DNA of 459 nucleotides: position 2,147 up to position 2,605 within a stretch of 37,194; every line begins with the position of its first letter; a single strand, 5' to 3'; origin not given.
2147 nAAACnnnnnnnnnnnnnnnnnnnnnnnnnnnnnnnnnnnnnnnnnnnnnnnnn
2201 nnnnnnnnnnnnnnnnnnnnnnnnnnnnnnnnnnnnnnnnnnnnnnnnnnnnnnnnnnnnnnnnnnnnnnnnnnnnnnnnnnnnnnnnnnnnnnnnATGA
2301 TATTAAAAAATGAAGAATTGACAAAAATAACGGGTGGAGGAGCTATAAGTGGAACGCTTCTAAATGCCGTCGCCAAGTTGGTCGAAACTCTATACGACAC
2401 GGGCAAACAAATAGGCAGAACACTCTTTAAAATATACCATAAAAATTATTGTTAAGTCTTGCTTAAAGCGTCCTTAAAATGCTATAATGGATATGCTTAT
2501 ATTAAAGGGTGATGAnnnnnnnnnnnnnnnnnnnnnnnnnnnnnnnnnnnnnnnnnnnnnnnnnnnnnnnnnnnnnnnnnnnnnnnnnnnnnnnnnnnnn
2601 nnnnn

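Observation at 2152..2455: Two unannotated double-glycine-leader peptide genes (candidate two-peptide bacteriocin or pheromone pair) directly after the C39 ABC exporter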

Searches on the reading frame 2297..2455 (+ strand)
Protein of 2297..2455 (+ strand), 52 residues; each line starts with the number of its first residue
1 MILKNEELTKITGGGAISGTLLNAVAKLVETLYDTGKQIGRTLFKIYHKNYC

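Call 4: search_protein_families(library=ncbifam, proteins=[window:2297-2455:+], max_evalue=1)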
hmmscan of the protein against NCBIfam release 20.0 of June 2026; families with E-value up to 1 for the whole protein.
window:2297-2455:+ (52 aa): 2 families
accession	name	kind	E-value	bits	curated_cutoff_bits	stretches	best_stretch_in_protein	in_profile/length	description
NF038034.1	lactGbeta_entB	subfamily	0.00038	20.6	37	1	3-37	1-30/38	lactococcin G-beta/enterocin 1071B family bacteriocin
NF038035.1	lactGalph_entA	subfamily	0.014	15.5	37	1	3-17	1-15/35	lactococcin G-alpha/enterocin 1071A family bacteriocin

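Call 5: search_protein_families(library=pfam, proteins=[window:2297-2455:+], max_evalue=1)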
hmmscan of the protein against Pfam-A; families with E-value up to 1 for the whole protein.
window:2297-2455:+ (52 aa): 1 family
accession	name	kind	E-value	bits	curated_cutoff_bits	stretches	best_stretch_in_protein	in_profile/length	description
PF03047.20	ComC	-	0.041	14.1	20.4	1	3-15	13-25/31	COMC family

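Call 12: find_homologous_proteins(query=window:2297-2455:+, max_evalue=10)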
Query window:2297-2455:+ (52 aa): 1 proteins with E <= 10 among 1 candidates.
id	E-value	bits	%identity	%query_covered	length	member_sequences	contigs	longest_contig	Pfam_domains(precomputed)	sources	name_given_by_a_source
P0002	3.5e-26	106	100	100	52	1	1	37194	-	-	-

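Call 22: search_protein_representatives(protein=window:2297-2455:+)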
Query: 52 residues. Proteins with E-value up to 0.001 (for the whole library): 24; up to 1e-10: 0; up to 1e-30: 0. The best 24 are listed.
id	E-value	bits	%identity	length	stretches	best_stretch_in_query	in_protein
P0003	2.6e-07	46.3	43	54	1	2-52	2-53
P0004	7.9e-07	44.8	60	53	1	1-43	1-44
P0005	1.5e-06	44.0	50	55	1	1-52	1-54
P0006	3.5e-06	42.8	50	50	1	1-52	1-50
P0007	1.4e-05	40.9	45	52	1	2-52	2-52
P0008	2.7e-05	40.1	44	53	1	1-52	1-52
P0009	3.2e-05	39.9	45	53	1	3-52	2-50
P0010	4.5e-05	39.4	49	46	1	1-47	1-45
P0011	9.6e-05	38.4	43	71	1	3-52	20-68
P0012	1.0e-04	38.3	51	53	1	3-47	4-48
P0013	1.2e-04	38.1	40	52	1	1-50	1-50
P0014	1.8e-04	37.6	52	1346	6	7-41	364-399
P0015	2.4e-04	37.1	45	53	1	3-52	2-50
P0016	3.0e-04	36.8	45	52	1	2-52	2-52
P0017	3.8e-04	36.5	42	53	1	3-52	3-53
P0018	4.1e-04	36.4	46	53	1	6-52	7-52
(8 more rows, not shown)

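Call 24: find_homologous_proteins(query=A1, max_evalue=0.01)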
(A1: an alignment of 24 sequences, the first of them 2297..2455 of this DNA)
Query A1 (24 sequences) (52 aa, profile of the alignment): 203 proteins with E <= 0.01 among 474 candidates; the best 120 are listed.
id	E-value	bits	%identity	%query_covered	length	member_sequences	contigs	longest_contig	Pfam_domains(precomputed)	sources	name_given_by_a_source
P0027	1.3e-20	91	45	98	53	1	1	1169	-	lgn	-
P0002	1.3e-20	91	100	100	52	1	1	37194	-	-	-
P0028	2.2e-20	90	44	100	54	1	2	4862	-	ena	-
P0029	3.5e-20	89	42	100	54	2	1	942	-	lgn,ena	-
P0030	5.3e-20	89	46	100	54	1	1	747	-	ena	-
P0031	6.4e-20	89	44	100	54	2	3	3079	-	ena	-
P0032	9.8e-20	88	42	100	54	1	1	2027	-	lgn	-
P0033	1.5e-19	87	44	100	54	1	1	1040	-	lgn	-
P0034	1.7e-19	87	42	100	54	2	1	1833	-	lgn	-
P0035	2.8e-19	87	40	100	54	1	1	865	-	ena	-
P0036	2.9e-19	86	71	100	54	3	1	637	-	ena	-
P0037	3.0e-19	86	42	100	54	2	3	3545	-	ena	-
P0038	3.6e-19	86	42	100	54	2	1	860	-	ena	-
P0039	3.8e-19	86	40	100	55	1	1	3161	-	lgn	-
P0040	3.9e-19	86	42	100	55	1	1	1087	-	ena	-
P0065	8.8e-18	82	40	100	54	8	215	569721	-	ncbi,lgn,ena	-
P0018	1.0e-17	82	42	96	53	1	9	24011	-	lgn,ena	-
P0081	1.5e-17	81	46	100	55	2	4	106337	-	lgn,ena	-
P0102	3.3e-17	80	42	96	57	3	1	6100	-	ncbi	-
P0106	4.6e-17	79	40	96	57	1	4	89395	-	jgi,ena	-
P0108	4.7e-17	79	34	96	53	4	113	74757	-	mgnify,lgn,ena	mgnify:CR=1 FL=1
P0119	9.8e-17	78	35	100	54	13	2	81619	-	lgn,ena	-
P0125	1.4e-16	78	44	100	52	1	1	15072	-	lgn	-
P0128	1.5e-16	78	35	100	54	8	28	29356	-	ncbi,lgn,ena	ncbi:MAG: hypothetical protein ACI4WU_01605 [Bacilli bacterium]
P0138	3.8e-16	76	38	96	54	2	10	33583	-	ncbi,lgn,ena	-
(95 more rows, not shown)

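Call 25: find_encoding_contigs(protein=P0065, flank=6000, max_places=3)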
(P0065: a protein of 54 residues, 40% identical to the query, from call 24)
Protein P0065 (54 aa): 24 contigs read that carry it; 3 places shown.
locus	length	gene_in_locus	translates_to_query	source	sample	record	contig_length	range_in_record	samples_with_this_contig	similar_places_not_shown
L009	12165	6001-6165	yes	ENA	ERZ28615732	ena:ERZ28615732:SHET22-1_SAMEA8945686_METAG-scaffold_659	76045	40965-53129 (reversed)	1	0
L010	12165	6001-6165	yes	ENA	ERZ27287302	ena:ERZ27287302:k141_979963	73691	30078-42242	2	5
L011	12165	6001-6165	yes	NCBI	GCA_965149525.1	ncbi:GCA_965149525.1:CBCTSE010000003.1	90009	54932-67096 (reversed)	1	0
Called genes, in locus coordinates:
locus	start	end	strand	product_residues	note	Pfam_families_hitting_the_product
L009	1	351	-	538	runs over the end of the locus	-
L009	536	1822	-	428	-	PF01943:Polysacc_synt, PF01554:MatE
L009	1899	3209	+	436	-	PF01225:Mur_ligase, PF08245:Mur_ligase_M, PF02875:Mur_ligase_C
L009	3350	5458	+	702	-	PF03412:Peptidase_C39, PF00664:ABC_membrane, PF00005:ABC_tran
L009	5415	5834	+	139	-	-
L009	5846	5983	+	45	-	-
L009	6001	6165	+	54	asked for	-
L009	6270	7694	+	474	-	-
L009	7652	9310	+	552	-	PF01368:DHH (weak), PF00571:CBS, PF07085:DRTGG, PF01368:DHH, PF02833:DHHA2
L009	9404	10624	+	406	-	PF00871:Acetate_kinase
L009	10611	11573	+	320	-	PF01368:DHH, PF02272:DHHA1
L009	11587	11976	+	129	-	-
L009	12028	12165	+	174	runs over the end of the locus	PF10628:CotE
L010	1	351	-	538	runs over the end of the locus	-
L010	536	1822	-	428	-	PF01943:Polysacc_synt, PF03023:MurJ (faint), PF01554:MatE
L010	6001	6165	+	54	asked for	-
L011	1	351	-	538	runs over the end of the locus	-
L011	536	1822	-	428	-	PF01943:Polysacc_synt, PF03023:MurJ (faint), PF01554:MatE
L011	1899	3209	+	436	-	PF01225:Mur_ligase, PF08245:Mur_ligase_M, PF02875:Mur_ligase_C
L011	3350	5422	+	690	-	PF03412:Peptidase_C39, PF00664:ABC_membrane, PF00005:ABC_tran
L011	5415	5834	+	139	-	-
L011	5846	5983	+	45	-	-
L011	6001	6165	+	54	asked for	-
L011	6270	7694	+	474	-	-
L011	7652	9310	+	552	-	PF01368:DHH, PF00571:CBS, PF07085:DRTGG, PF02833:DHHA2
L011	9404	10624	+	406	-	PF00871:Acetate_kinase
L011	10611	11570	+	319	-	PF01368:DHH, PF02272:DHHA1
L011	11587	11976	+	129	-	-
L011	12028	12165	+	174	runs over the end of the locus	PF10628:CotE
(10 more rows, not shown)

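Call 26: find_encoding_contigs(protein=P0081, flank=6000, max_places=2)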
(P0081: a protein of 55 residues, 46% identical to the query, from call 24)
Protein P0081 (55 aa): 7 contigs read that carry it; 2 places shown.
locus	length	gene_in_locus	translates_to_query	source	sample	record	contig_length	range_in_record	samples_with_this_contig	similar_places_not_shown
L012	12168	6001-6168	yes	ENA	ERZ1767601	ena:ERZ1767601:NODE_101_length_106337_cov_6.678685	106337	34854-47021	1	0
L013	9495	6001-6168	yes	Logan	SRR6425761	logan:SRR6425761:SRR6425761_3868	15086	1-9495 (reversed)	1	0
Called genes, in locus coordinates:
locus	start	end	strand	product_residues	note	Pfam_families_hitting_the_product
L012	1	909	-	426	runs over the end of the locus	PF01943:Polysacc_synt, PF01554:MatE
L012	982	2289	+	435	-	PF01225:Mur_ligase, PF08245:Mur_ligase_M, PF02875:Mur_ligase_C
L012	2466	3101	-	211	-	-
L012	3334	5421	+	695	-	PF03412:Peptidase_C39, PF00664:ABC_membrane, PF00005:ABC_tran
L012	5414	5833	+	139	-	-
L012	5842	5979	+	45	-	-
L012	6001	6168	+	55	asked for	-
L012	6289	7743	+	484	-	-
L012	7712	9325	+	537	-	PF01368:DHH, PF00571:CBS, PF02603:Hpr_kinase_N (weak), PF07085:DRTGG, PF02833:DHHA2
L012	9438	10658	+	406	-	PF00871:Acetate_kinase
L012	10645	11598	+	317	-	PF01368:DHH, PF02272:DHHA1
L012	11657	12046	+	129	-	-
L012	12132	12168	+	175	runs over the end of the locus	PF10628:CotE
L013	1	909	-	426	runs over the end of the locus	PF01943:Polysacc_synt, PF01554:MatE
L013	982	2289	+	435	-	PF01225:Mur_ligase, PF08245:Mur_ligase_M, PF02875:Mur_ligase_C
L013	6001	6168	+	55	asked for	-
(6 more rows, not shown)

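Call 32: list_cluster_members(proteins=[P0065, P0128, P0108, P0102, P0138, P0036])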
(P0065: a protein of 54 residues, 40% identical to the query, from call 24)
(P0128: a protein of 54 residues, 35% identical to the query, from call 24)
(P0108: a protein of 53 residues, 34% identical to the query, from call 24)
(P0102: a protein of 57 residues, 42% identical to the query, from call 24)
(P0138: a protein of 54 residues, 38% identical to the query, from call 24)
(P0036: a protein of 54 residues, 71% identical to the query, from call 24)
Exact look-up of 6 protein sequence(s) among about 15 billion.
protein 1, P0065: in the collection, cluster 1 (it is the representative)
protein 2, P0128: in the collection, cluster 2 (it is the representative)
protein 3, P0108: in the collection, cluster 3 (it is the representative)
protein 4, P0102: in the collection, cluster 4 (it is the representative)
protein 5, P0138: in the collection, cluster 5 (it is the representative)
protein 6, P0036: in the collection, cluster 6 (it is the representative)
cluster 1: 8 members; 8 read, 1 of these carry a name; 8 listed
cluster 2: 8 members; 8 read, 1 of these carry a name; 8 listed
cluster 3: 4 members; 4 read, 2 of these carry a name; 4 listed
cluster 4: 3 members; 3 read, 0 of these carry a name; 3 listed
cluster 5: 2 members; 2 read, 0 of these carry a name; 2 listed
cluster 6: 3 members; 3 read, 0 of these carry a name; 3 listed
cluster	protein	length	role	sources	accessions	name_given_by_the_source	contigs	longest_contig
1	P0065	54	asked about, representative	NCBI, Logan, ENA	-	-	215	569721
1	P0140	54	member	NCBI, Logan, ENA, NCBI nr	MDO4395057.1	MAG: hypothetical protein Q4C23_03660 [Mycoplasmatota bacterium] | hypothetical protein [Mycoplasmatota bacterium]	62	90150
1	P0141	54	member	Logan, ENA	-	-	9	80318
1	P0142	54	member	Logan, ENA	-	-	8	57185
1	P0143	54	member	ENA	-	-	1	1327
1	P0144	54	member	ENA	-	-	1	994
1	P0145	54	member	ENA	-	-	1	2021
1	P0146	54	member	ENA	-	-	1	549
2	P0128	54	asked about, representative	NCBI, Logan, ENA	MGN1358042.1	MAG: hypothetical protein ACI4WU_01605 [Bacilli bacterium]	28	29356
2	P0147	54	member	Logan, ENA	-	-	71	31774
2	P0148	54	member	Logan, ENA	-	-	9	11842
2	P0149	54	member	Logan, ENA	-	-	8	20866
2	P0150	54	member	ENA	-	-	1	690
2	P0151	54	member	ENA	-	-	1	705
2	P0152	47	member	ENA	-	-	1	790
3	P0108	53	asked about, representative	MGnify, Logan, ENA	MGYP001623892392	CR=1 FL=1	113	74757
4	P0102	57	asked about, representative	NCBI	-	-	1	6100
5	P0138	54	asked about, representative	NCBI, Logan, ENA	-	-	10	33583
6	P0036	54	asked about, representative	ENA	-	-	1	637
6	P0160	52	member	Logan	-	-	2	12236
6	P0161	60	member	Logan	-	-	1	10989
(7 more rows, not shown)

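Call 33: find_encoding_contigs(protein=P0160, flank=8000, max_places=2)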
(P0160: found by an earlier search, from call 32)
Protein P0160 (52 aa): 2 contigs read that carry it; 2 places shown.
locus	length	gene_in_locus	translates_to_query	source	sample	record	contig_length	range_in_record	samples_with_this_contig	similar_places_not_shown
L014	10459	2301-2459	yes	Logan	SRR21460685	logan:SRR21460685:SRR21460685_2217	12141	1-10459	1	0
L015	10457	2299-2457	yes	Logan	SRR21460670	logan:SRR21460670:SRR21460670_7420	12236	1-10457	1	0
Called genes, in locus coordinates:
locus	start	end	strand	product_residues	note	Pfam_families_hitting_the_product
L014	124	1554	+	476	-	PF03412:Peptidase_C39, PF00664:ABC_membrane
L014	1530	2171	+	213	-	PF00005:ABC_tran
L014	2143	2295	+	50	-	-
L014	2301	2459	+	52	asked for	-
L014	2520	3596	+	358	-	PF01743:PolyA_pol, PF12627:PolyA_pol_RNAbd, PF13735:tRNA_NucTran2_2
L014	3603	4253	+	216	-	PF07261:DnaB_2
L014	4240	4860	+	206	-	PF00730:HhH-GPD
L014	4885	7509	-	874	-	PF00912:Transgly, PF00905:Transpeptidase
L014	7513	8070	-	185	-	PF03838:RecU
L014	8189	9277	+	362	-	-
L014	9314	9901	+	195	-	PF03193:RsgA_GTPase (faint), PF01926:MMR_HSR1, PF02421:FeoB_N (weak)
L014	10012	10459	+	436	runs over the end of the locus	PF00009:GTP_EFTU, PF00350:Dynamin_N (faint), PF01926:MMR_HSR1, PF02421:FeoB_N, PF00009:GTP_EFTU, PF01926:MMR_HSR1, PF02421:FeoB_N, PF14714:KH_dom-like, +5 more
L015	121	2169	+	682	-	PF03412:Peptidase_C39, PF00664:ABC_membrane, PF00005:ABC_tran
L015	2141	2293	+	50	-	-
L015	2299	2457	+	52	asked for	-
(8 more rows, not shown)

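Call 34: find_encoding_contigs(protein=P0161, flank=8000, max_places=2)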
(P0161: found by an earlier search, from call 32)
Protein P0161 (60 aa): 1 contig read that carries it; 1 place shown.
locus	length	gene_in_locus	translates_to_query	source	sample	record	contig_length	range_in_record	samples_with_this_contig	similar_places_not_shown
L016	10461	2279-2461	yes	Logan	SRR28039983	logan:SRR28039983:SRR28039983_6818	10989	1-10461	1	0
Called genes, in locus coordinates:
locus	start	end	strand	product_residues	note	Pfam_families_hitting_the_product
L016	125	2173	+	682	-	PF03412:Peptidase_C39, PF00664:ABC_membrane, PF00005:ABC_tran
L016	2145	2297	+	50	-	-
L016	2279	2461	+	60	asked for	-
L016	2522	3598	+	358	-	PF01743:PolyA_pol, PF12627:PolyA_pol_RNAbd, PF13735:tRNA_NucTran2_2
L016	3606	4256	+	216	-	PF07261:DnaB_2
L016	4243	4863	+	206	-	PF00730:HhH-GPD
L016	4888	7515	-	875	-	PF00912:Transgly, PF00905:Transpeptidase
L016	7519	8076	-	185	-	PF03838:RecU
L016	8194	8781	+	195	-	PF03193:RsgA_GTPase (faint), PF01926:MMR_HSR1, PF02421:FeoB_N (weak)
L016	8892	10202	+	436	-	PF00009:GTP_EFTU, PF00350:Dynamin_N (faint), PF01926:MMR_HSR1, PF02421:FeoB_N, PF00009:GTP_EFTU, PF01926:MMR_HSR1, PF02421:FeoB_N, PF14714:KH_dom-like, +6 more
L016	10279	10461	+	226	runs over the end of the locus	PF00300:His_Phos_1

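Call 41: find_encoding_contigs(protein=P0108, flank=5000, max_places=2)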
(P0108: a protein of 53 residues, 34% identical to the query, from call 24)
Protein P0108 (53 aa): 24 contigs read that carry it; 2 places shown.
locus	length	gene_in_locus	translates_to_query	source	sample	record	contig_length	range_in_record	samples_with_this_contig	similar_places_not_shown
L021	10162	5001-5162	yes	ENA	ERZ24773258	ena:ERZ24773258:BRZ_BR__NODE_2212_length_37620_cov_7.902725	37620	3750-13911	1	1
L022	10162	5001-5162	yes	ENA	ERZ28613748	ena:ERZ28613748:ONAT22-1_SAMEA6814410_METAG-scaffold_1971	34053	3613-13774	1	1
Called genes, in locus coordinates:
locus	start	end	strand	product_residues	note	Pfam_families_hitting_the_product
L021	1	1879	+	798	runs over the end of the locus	PF00133:tRNA-synt_1, PF09334:tRNA-synt_1g, PF13603:tRNA-synt_1_2, PF00133:tRNA-synt_1, PF08264:Anticodon_1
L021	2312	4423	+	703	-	PF03412:Peptidase_C39, PF00664:ABC_membrane, PF00005:ABC_tran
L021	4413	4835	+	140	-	-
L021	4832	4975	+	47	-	-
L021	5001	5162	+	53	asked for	-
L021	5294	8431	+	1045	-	PF00270:DEAD (faint), PF00580:UvrD-helicase, PF01443:Viral_helicase1 (faint), PF13245:AAA_19, PF13361:UvrD_C, PF13538:UvrD_C_2 (faint)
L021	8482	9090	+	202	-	PF00081:Sod_Fe_N, PF02777:Sod_Fe_C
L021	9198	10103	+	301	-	PF00005:ABC_tran, PF13304:AAA_21 (weak)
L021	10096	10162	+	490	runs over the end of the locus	PF12679:ABC2_membrane_2, PF10920:DUF2705, PF12730:ABC2_membrane_4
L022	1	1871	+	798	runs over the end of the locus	PF00133:tRNA-synt_1, PF09334:tRNA-synt_1g, PF13603:tRNA-synt_1_2, PF00133:tRNA-synt_1, PF08264:Anticodon_1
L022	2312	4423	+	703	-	PF03412:Peptidase_C39, PF00664:ABC_membrane, PF00005:ABC_tran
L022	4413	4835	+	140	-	-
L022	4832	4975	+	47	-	-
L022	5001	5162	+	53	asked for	-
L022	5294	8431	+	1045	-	PF00270:DEAD (faint), PF00580:UvrD-helicase, PF01443:Viral_helicase1 (faint), PF13245:AAA_19, PF13361:UvrD_C, PF13538:UvrD_C_2 (faint)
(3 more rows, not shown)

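Call 42: find_encoding_contigs(protein=P0106, flank=5000, max_places=2)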
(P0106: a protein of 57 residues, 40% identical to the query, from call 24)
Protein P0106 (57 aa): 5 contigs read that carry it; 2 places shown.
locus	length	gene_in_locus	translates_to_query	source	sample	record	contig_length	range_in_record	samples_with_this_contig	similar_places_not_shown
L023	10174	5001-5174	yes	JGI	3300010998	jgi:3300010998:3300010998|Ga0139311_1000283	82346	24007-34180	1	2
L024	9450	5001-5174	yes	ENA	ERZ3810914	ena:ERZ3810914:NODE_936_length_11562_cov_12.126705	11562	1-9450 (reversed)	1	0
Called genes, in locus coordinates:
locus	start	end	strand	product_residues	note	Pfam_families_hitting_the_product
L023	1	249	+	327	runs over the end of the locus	PF17761:DUF1016_N, PF06250:YhcG_C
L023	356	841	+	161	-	-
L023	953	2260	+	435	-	PF01225:Mur_ligase, PF08245:Mur_ligase_M, PF02875:Mur_ligase_C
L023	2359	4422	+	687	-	PF03412:Peptidase_C39, PF00664:ABC_membrane, PF00005:ABC_tran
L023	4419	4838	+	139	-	-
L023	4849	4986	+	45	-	-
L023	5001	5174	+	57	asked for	-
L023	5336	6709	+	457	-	PF01381:HTH_3, PF07022:Phage_CI_repr (weak), PF12844:HTH_19, PF13443:HTH_26, PF13560:HTH_31 (weak)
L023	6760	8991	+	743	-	PF00005:ABC_tran, PF02463:SMC_N, PF13304:AAA_21 (faint)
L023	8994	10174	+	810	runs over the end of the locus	PF00005:ABC_tran, PF02463:SMC_N (faint), PF02687:FtsX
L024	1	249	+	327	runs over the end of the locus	PF17761:DUF1016_N, PF06250:YhcG_C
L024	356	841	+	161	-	-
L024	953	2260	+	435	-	PF01225:Mur_ligase, PF08245:Mur_ligase_M, PF02875:Mur_ligase_C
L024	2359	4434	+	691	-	PF03412:Peptidase_C39, PF00664:ABC_membrane, PF00005:ABC_tran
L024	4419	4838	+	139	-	-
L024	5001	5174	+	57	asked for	-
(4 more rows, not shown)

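Call 43: find_encoding_contigs(protein=P0018, flank=5000, max_places=2)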
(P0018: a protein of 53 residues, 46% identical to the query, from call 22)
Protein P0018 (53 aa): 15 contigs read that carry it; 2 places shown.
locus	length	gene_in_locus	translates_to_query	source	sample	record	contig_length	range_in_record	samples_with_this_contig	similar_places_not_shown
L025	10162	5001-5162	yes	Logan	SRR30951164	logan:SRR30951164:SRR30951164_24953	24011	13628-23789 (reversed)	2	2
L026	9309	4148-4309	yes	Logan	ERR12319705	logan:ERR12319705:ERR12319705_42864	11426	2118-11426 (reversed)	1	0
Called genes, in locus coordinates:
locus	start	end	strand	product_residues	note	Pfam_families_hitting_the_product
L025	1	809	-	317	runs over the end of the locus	PF10646:Germane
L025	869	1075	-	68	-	PF00196:GerE, PF04545:Sigma70_r4 (weak), PF08281:Sigma70_r4_2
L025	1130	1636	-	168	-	PF12685:SpoIIIAH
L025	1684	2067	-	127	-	-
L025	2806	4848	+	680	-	PF03412:Peptidase_C39, PF00664:ABC_membrane, PF00005:ABC_tran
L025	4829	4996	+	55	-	-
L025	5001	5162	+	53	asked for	-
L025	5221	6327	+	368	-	PF01743:PolyA_pol, PF12627:PolyA_pol_RNAbd, PF13735:tRNA_NucTran2_2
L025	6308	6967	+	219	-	PF21984:DnaD_N (faint), PF07261:DnaB_2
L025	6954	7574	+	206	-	PF00730:HhH-GPD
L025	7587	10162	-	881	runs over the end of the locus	PF00912:Transgly, PF00905:Transpeptidase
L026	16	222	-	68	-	PF00196:GerE, PF04545:Sigma70_r4 (weak), PF08281:Sigma70_r4_2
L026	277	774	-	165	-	PF12685:SpoIIIAH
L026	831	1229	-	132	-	-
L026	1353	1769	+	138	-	-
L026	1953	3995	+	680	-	PF03412:Peptidase_C39, PF00664:ABC_membrane, PF00005:ABC_tran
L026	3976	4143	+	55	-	-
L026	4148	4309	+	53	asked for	-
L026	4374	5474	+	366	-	PF01743:PolyA_pol, PF12627:PolyA_pol_RNAbd, PF13735:tRNA_NucTran2_2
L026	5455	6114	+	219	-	PF21984:DnaD_N (faint), PF07261:DnaB_2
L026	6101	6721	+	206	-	PF00730:HhH-GPD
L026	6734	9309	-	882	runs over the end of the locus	PF00912:Transgly, PF00905:Transpeptidase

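Call 48: search_protein_families(library=ncbifam, alignment_id=A1, max_evalue=0.1)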
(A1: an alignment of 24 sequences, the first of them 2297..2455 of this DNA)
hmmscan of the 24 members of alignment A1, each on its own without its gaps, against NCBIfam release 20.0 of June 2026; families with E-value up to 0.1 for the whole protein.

A. member 1, window:2297-2455:+ (52 aa): 2 families
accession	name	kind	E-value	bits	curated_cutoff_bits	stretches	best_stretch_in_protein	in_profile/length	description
NF038034.1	lactGbeta_entB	subfamily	0.00038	20.6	37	1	3-37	1-30/38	lactococcin G-beta/enterocin 1071B family bacteriocin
NF038035.1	lactGalph_entA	subfamily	0.014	15.5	37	1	3-17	1-15/35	lactococcin G-alpha/enterocin 1071A family bacteriocin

B. families by the number of members that match (of 24 scanned): 11 families
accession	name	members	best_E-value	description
NF038035.1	lactGalph_entA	7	0.00079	lactococcin G-alpha/enterocin 1071A family bacteriocin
TIGR03949.1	bact_IIb_cerein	6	0.0015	class IIb bacteriocin, lactobin A/cerein 7B family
NF038034.1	lactGbeta_entB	5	0.00038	lactococcin G-beta/enterocin 1071B family bacteriocin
NF046113.1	BLP_Lacticasei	2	0.0053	bacteriocin-like peptide, LSEI_2386 family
NF000539.0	plantaricin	2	0.035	plantaricin C family lantibiotic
TIGR01847.1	bacteriocin_sig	2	0.062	bacteriocin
NF004983.0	PRK06366.1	1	0.01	acetyl-CoA C-acetyltransferase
TIGR01976.1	am_tr_V_VC1184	1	0.041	cysteine desulfurase-like protein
NF011069.0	PRK14499.1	1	0.064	cyclic pyranopterin monophosphate synthase MoaC/MOSC-domain-containing protein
NF040664.1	HEC_x9_TCC_lant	1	0.068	lacticin 481 family lantibiotic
NF005890.0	PRK07851.1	1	0.077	acetyl-CoA C-acetyltransferase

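Call 52: search_protein_families(library=pfam, proteins=[L011:5415-5834:+, L012:5414-5833:+, L021:4413-4835:+, L023:4419-4838:+, L011:6270-7694:+, L026:1353-1769:+, L023:5336-6709:+], max_evalue=1)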
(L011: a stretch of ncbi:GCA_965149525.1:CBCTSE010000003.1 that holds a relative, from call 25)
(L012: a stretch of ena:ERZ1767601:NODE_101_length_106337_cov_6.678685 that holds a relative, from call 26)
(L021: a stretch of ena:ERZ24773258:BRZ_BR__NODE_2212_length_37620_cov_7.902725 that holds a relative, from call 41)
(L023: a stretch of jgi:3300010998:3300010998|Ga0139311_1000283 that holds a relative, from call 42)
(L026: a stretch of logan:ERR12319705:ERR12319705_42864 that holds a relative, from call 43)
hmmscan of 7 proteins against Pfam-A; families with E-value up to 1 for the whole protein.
L011:5415-5834:+ (139 aa): 1 family
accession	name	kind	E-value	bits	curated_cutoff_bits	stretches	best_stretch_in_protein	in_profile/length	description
PF20713.2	DUF6826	-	0.41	11.4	26.6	1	65-129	4-65/91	Domain of unknown function (DUF6826)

L012:5414-5833:+ (139 aa): 1 family
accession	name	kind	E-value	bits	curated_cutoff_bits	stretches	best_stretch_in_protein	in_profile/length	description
PF19579.4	FtsL_2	-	0.014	15.7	24.6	1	17-68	13-64/100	Bacteriodetes cell division protein (FtsL-like)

L021:4413-4835:+ (140 aa): 3 families
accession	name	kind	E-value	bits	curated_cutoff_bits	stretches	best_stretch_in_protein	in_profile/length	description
PF23947.1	DUF7281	-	0.066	13.2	27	1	53-98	23-68/183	Domain of unknown function (DUF7281)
PF25730.1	Herpes_BDLF2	-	0.28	10.8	27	1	11-64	57-110/266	Gammaherpesvirus intercellular spread glycoprotein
PF16964.10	TadF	-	0.33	11.3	27.3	1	20-112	15-101/178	Putative tight adherence pilin protein F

L023:4419-4838:+ (139 aa): 1 family
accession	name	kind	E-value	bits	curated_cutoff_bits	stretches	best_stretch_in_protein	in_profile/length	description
PF25812.1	RAD24_helical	-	0.11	13.1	27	1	68-116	22-69/121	Checkpoint protein RAD24-like, helical bundle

L011:6270-7694:+ (474 aa): 0 families

L026:1353-1769:+ (138 aa): 1 family
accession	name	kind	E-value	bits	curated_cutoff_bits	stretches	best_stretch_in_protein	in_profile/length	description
PF14362.11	DUF4407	-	0.32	10.7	31.3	1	57-105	21-67/297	Domain of unknown function (DUF4407)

L023:5336-6709:+ (457 aa): 17 families
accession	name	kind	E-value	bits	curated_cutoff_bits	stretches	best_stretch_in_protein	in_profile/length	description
PF01381.28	HTH_3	-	9.5e-19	67.6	23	1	7-61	1-55/55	Helix-turn-helix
PF12844.13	HTH_19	-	6.7e-13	48.8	30.2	1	5-62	2-59/64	Helix-turn-helix domain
PF13443.12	HTH_26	-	1.2e-09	38.7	22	1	6-64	1-60/63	Cro/C1-type HTH DNA-binding domain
PF07022.19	Phage_CI_repr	-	5.2e-07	30.4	22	1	12-62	8-58/65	Bacteriophage CI repressor helix-turn-helix domain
PF13560.12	HTH_31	-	1.3e-06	29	27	1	2-60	1-60/64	Helix-turn-helix domain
PF08279.18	HTH_11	-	0.00022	21.5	25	1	7-34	6-34/55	HTH domain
PF15943.11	YdaS_toxin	-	0.00039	20.6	30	1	18-55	11-48/65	Bacterial toxin YdaS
PF17762.8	HTH_ParB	-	0.0027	18.2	22.6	1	1-33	6-38/102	ParB HTH domain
PF14549.12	P22_Cro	-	0.0066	16.6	30.2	1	18-38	12-30/60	DNA-binding transcriptional regulator Cro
PF04545.22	Sigma70_r4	-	0.023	14.7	24.1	1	11-35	16-40/50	Sigma-70, region 4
PF15731.11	MqsA_antitoxin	-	0.046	14.3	30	1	5-52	72-118/131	Antitoxin component of bacterial toxin-antitoxin system, MqsA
PF13545.12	HTH_Crp_2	-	0.05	14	27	1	13-34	20-41/70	Crp-like helix-turn-helix domain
PF13384.12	HTH_23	-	0.058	13.7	24.6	1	5-35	6-37/50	Homeodomain-like domain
PF07037.17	YfeC-like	-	0.099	13.4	22.9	1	17-35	2-20/122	Transcription regulator YfeC-like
PF01047.28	MarR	-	0.18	12.2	24.6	1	7-35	9-37/59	MarR family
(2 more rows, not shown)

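Call 58: search_solved_structures(query=A1, max_evalue=10)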
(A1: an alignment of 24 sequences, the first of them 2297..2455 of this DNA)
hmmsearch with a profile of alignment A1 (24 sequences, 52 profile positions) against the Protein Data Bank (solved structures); distinct sequences matched with E-value up to 10: 3.
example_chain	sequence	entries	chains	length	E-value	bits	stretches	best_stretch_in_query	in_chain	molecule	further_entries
7s5j_B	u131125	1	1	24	0.11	15.7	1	2-18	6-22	CtA peptide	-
6v9z_C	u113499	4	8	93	1.3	12.2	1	2-18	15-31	CtA | PCAT1 peptide substrate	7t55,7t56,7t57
3cio_A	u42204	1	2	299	2.2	11.5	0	14-38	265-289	Tyrosine-protein kinase etk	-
